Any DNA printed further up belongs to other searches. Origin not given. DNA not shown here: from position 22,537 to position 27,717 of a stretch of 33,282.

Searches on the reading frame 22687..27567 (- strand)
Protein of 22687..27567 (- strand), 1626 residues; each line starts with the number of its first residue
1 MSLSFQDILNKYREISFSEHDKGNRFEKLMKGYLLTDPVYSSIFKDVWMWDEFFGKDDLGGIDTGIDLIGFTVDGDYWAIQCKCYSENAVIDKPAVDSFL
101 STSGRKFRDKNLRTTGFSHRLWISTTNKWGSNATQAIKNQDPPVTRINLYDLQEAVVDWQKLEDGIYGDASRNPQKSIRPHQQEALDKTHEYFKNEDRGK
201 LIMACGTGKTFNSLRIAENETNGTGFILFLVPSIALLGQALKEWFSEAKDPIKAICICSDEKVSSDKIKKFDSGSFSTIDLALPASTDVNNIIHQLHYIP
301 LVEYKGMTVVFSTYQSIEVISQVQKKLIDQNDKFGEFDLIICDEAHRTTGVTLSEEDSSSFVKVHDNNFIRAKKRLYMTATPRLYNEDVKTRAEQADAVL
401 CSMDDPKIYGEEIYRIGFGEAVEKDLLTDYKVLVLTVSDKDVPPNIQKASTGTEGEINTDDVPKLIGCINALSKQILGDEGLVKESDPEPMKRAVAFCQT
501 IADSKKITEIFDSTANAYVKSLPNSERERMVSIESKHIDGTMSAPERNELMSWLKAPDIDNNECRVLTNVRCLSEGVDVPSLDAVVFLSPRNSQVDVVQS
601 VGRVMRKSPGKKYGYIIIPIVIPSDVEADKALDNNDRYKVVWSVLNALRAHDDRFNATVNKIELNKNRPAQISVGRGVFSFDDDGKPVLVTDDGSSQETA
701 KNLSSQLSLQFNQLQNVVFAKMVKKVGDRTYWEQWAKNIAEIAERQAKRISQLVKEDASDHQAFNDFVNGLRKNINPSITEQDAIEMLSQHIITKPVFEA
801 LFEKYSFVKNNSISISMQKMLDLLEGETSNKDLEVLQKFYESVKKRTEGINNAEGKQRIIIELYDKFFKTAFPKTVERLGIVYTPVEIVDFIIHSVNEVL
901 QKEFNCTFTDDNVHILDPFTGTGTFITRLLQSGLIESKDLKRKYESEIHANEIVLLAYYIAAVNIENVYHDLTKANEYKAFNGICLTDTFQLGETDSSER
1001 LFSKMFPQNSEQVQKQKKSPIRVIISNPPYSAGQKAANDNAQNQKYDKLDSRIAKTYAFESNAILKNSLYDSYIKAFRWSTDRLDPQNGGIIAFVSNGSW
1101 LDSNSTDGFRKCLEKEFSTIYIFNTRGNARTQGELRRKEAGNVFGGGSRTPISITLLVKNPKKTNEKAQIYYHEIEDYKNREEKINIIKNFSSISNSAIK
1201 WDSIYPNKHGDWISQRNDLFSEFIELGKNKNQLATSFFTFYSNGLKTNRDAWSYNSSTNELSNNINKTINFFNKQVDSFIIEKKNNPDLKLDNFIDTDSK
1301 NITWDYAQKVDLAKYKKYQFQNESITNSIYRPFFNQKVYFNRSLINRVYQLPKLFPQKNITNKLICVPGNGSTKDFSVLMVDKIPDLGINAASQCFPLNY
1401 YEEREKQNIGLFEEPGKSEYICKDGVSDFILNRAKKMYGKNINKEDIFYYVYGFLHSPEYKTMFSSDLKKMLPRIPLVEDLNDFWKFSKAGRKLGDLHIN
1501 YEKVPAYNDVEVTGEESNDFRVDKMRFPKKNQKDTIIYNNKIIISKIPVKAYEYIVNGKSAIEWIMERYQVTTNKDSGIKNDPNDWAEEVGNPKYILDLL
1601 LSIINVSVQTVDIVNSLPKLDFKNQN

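Call 6: search_protein_families(library=padloc, proteins=[window:22687-27567:-], max_evalue=1)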
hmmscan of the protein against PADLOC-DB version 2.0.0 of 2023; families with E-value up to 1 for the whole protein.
window:22687-27567:- (1626 aa): 13 families
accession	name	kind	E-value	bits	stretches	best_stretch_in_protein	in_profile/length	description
PDLC03597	REase_MTase_IIG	-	0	2318.1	1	3-1624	3-1642/1646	Type IIG restriction enzyme-methyltransferase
PDLC03051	REase_MTase_I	-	0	1404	1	4-1622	14-1589/1591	Type I restriction enzyme-methyltransferase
PDLC03621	REase_MTase_IIG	-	2.7e-113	377.9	1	709-1617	131-1012/1024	Type IIG restriction enzyme-methyltransferase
PDLC03610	REase_MTase_IIG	-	7.3e-45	151.4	2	1057-1563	551-1032/1096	Type IIG restriction enzyme-methyltransferase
PDLC03631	REase_MTase_IIG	-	5.1e-39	131.9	1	859-1613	289-1027/1086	Type IIG restriction enzyme-methyltransferase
PDLC02707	PbeA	-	1.9e-32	110.7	1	168-630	243-637/672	PbeA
PDLC02704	PbeA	-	1.7e-22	77.7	2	540-629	569-653/682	PbeA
PDLC02706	PbeA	-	2.2e-15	54.3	2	559-630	611-682/722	PbeA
PDLC02705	PbeA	-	2.3e-09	34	2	539-622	557-635/691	PbeA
PDLC02703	PbeA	-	4.8e-09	33.4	2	561-622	553-615/626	PbeA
PDLC03659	mREase_IV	-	1.4e-05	21.2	1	336-611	335-557/945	Type IV methyl-directed restriction enzyme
PDLC01763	Cas3b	-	0.0029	14.4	1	171-243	238-312/762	-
PDLC01439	typeIV_DinG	-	0.012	12.2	1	173-242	12-77/575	CAS-IV-A; associated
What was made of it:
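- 22687..27567 (-): Type ISP / IIG fused restriction-modification enzyme. PADLOC REase_MTase_IIG, 2318 bits (call 6)
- Checked: That gene starts 29 nt after the 1626-aa Type ISP/IIG gene (22687-27567; call 6).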
